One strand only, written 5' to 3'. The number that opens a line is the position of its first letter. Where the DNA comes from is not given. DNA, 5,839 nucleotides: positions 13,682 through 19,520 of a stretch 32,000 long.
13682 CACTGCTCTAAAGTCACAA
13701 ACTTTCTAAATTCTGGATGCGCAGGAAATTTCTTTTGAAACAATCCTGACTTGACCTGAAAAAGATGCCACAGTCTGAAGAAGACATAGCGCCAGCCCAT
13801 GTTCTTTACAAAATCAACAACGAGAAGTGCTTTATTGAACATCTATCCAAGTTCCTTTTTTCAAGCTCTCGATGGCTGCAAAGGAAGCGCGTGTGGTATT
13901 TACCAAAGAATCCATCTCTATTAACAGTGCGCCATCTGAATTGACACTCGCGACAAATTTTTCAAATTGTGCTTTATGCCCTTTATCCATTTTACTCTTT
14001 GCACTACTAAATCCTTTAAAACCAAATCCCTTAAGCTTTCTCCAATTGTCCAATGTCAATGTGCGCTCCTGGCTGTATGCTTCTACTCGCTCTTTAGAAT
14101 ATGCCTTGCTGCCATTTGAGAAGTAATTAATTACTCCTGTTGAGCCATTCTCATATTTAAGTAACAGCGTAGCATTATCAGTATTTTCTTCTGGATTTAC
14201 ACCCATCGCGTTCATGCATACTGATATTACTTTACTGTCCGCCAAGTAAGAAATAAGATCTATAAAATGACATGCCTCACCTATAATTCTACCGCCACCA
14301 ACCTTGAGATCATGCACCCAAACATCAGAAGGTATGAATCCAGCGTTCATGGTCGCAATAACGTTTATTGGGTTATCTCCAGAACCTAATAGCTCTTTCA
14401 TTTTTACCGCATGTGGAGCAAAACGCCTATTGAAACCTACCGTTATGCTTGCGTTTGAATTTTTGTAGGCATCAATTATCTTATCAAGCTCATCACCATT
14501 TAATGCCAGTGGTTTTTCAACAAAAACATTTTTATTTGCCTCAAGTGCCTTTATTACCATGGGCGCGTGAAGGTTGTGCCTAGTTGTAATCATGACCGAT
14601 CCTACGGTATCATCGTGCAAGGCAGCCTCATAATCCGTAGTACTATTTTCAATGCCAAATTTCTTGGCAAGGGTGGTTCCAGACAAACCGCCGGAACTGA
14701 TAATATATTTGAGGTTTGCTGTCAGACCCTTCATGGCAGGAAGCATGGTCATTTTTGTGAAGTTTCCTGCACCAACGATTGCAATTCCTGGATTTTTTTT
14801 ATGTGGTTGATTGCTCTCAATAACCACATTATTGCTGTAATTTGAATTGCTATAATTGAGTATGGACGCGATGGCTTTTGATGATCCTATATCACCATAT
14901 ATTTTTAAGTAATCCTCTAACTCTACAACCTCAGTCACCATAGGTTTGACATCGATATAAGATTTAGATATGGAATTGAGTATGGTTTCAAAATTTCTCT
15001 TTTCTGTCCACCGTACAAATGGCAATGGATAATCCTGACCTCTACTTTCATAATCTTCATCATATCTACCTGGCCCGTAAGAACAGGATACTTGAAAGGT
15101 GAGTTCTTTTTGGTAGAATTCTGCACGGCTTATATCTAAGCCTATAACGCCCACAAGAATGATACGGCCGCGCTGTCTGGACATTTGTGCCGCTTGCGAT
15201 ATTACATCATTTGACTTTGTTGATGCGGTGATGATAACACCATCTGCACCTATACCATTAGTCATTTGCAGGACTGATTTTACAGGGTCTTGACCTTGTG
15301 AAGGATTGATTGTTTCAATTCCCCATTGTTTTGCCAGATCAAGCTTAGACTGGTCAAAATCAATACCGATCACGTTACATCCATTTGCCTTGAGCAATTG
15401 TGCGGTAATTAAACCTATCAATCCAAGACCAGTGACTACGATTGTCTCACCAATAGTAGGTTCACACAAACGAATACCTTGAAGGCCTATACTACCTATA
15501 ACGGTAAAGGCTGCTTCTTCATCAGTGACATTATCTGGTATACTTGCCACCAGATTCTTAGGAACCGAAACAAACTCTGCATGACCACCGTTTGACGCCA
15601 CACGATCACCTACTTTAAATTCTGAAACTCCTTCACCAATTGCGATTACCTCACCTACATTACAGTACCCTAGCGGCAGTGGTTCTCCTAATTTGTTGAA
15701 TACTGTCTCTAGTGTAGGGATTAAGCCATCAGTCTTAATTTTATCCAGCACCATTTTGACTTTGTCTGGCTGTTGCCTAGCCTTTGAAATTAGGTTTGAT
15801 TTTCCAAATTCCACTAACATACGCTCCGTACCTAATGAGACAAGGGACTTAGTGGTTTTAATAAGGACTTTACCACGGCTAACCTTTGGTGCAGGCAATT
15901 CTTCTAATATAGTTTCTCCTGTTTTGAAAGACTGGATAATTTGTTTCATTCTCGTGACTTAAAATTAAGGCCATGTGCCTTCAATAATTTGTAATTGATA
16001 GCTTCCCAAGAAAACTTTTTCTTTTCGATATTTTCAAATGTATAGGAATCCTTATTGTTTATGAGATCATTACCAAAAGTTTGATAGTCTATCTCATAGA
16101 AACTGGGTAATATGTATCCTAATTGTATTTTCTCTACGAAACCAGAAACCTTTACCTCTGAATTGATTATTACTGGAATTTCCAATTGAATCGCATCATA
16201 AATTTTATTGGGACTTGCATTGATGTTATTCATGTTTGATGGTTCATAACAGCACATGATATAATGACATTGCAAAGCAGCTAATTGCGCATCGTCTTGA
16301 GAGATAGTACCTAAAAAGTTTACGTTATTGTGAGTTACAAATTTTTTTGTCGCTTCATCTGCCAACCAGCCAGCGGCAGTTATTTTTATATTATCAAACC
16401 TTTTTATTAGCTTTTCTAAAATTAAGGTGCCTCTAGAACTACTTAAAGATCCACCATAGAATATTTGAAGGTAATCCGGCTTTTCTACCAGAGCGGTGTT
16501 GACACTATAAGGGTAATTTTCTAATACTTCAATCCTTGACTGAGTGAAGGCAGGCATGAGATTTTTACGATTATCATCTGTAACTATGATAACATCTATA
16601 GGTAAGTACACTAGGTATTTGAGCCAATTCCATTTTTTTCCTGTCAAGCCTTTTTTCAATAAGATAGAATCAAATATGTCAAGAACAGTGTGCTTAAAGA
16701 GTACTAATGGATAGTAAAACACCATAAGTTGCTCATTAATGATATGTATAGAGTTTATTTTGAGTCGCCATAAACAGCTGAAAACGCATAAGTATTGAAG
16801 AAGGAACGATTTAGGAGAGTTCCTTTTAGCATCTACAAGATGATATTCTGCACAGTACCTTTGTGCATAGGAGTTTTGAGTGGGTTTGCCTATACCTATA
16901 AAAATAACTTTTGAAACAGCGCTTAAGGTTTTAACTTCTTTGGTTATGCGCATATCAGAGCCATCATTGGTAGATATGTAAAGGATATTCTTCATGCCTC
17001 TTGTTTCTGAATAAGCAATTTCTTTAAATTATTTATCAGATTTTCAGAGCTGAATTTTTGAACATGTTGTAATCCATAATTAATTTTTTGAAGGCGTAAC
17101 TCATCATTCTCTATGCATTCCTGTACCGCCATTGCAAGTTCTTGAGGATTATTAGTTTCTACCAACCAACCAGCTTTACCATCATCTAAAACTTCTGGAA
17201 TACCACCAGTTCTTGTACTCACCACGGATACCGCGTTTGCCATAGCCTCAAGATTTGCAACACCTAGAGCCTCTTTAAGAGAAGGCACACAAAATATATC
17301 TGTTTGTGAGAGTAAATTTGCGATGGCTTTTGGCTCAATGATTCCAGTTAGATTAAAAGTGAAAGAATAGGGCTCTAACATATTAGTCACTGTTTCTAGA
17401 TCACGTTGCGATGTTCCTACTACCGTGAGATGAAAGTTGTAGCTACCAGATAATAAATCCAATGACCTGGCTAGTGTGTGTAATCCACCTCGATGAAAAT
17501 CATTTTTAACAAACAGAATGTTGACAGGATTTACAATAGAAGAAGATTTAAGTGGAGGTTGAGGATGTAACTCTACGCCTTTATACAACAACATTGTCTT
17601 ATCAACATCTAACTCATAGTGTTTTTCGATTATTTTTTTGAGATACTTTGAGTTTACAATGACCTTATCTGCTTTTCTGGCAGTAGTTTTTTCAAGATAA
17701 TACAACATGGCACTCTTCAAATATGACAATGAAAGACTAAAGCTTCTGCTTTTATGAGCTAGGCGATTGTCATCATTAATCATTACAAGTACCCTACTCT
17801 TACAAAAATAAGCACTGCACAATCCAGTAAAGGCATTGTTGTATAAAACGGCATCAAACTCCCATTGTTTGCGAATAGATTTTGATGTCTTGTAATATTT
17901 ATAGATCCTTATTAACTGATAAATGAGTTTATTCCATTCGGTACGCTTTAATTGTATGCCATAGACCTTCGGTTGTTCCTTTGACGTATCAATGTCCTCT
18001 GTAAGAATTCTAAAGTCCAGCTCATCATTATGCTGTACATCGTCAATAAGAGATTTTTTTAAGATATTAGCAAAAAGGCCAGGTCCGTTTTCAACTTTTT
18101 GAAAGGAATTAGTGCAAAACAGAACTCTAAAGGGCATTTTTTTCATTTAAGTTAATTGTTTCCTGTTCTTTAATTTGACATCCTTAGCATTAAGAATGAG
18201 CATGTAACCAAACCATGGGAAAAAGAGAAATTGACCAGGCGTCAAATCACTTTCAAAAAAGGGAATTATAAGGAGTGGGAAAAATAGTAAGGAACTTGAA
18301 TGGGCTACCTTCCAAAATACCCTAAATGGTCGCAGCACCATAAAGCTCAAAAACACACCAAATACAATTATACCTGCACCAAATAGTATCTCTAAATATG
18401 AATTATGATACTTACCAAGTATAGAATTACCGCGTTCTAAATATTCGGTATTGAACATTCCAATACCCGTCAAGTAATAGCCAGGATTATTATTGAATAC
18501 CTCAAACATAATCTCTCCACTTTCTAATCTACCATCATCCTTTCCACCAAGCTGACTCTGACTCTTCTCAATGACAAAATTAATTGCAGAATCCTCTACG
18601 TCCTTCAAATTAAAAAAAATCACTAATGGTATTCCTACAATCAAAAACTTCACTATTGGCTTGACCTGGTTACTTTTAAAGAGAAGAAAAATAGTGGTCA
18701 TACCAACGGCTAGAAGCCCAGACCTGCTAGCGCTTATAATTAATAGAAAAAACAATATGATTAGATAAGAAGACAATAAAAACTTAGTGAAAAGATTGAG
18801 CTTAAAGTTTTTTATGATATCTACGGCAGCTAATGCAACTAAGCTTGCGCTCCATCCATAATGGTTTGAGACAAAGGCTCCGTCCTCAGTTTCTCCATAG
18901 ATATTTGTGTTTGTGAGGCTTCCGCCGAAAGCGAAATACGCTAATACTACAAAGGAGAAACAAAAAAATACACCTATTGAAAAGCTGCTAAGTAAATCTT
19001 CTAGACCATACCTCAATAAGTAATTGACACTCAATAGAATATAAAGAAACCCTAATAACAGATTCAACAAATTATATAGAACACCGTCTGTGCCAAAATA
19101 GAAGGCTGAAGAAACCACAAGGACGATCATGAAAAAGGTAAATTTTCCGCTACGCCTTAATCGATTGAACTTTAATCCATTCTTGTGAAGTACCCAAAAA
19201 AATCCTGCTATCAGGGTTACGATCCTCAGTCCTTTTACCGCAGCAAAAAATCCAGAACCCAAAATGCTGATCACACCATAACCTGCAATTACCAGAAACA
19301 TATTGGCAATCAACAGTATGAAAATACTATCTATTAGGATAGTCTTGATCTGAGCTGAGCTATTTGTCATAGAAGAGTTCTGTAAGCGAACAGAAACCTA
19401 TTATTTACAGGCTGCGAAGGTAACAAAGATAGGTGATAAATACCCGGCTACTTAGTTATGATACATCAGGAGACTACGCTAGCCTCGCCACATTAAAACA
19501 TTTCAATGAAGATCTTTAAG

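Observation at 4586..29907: Iterated 14-nt palindrome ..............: five exact copies inside five unrelated genes, read in all three codon phases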

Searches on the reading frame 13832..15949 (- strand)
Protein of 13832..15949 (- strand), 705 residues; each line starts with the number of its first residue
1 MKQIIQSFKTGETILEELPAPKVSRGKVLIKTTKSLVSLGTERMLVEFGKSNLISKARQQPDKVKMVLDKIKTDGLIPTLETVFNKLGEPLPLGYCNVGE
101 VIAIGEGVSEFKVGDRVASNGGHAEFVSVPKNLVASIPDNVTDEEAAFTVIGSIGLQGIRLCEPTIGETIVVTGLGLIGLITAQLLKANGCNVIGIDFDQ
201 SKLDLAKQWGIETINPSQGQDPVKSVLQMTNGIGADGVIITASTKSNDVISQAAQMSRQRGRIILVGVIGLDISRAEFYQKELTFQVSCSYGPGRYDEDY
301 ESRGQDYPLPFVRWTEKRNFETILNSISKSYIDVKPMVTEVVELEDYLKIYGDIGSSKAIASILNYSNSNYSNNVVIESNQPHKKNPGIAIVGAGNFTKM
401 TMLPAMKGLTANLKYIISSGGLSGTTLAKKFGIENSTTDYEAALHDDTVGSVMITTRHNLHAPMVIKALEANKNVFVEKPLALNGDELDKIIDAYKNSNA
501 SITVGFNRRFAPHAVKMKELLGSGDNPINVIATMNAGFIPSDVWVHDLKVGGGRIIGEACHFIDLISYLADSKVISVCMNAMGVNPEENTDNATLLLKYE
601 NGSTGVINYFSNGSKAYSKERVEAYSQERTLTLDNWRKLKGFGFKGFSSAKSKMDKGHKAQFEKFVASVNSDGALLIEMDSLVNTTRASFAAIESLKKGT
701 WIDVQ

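Call 55: search_protein_families(library=pfam, proteins=[window:13832-15949:-], max_evalue=0.00001)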
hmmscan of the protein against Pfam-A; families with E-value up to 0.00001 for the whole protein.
window:13832-15949:- (705 aa): 6 families
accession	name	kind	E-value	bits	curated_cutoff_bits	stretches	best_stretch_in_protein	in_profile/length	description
PF01408.29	GFO_IDH_MocA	-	1.7e-19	71.1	24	1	389-506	3-120/120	Oxidoreductase family, NAD-binding Rossmann fold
PF00107.32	ADH_zinc_N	-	5.7e-19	68.8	31.8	1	178-298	2-122/129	Zinc-binding dehydrogenase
PF22725.1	GFO_IDH_MocA_C3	-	1e-09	38.9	27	1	528-628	17-120/124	GFO/IDH/MocA C-terminal domain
PF08240.17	ADH_N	-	5e-06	27.1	23.5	0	87-139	30-104/104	Alcohol dehydrogenase GroES-like domain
PF03721.20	UDPG_MGDP_dh_N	-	5.8e-06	26.4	27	0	169-217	2-50/187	UDP-glucose/GDP-mannose dehydrogenase family, NAD binding domain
PF02894.22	GFO_IDH_MocA_C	-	8.6e-06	26.1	22.9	0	544-613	32-107/218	Oxidoreductase family, C-terminal alpha/beta domain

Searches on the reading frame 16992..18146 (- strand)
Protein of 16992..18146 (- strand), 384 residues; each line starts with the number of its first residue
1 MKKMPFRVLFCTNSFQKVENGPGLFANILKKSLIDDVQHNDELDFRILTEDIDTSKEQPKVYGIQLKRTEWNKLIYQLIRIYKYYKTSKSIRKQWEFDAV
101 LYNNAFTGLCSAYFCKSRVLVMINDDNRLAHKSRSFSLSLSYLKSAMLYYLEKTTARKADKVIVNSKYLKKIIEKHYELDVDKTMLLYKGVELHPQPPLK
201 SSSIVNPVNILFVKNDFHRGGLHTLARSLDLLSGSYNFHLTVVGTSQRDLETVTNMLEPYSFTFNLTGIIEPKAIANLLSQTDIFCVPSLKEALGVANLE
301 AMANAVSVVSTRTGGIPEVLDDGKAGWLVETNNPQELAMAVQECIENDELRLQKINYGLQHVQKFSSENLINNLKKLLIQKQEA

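Call 55: search_protein_families(library=pfam, proteins=[window:16992-18146:-], max_evalue=0.00001)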
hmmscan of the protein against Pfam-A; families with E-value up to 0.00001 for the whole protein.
window:16992-18146:- (384 aa): 4 families
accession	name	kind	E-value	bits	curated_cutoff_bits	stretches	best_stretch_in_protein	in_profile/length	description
PF00534.26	Glycos_transf_1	-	8.1e-28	97.5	26.4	1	207-358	15-169/172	Glycosyl transferases group 1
PF13692.12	Glyco_trans_1_4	-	1.6e-24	87.2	27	1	210-347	4-142/142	Glycosyl transferases group 1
PF13439.12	Glyco_transf_4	-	2.6e-08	34.5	28.5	1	53-193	30-168/170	Glycosyltransferase Family 4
PF13524.12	Glyco_trans_1_2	-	9.8e-07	29.3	25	1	236-364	13-131/144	Glycosyl transferase-like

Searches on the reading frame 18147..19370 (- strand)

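Call 55: search_protein_families(library=pfam, proteins=[window:18147-19370:-], max_evalue=0.00001)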
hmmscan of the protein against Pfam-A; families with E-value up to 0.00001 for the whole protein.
window:18147-19370:- (407 aa): 1 family
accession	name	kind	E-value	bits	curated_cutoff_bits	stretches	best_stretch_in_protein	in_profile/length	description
PF04932.20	Wzy_C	-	1.9e-13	50.9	31.7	1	203-341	3-149/149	O-Antigen ligase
